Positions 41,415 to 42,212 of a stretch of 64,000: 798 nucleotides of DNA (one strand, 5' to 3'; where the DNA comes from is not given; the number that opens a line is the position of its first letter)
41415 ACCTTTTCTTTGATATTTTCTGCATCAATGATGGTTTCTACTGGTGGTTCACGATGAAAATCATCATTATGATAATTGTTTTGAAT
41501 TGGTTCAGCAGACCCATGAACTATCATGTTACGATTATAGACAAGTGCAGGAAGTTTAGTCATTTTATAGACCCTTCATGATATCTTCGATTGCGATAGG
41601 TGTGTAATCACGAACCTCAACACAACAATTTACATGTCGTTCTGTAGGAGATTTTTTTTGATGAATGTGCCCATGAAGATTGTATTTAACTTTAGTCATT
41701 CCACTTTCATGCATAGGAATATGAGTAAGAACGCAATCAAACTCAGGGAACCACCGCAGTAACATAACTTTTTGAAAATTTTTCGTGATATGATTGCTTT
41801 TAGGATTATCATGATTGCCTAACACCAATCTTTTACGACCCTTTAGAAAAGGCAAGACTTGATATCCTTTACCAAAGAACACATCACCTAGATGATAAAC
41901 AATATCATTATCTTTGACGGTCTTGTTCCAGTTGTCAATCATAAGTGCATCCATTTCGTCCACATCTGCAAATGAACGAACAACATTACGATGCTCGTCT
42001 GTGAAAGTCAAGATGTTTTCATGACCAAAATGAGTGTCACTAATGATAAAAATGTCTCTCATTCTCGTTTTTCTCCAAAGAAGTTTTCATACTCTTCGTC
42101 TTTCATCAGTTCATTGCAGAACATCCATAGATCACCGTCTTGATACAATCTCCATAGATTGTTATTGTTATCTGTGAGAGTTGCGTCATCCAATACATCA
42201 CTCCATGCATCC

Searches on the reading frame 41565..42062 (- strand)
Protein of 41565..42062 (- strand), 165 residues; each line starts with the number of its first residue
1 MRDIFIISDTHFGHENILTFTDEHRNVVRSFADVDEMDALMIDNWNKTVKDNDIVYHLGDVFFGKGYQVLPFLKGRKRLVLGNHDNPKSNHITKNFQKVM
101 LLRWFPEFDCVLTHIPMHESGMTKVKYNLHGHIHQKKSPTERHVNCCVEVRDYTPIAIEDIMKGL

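Call 72: find_encoding_contigs(protein=window:41565-42062:-, flank=10000, max_places=1)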
Protein window:41565-42062:- (165 aa): 17 contigs read that carry it; 1 place shown.
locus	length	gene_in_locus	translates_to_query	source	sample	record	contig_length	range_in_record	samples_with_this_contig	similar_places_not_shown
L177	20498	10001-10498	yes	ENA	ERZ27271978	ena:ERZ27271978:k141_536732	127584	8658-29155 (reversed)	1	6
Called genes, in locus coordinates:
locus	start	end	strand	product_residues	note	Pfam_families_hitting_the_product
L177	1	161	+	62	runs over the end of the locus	-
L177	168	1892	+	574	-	-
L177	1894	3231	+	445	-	-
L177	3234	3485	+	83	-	-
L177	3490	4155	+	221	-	PF03420:Peptidase_S77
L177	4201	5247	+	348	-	PF25623:T4_CASP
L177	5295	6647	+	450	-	PF07068:Gp23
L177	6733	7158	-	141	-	-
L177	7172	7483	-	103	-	-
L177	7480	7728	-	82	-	-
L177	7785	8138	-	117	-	-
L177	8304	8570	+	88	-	PF14090:HTH_39 (weak)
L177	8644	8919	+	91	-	-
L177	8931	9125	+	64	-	-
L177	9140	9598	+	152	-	-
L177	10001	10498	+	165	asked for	PF12850:Metallophos_2 (weak)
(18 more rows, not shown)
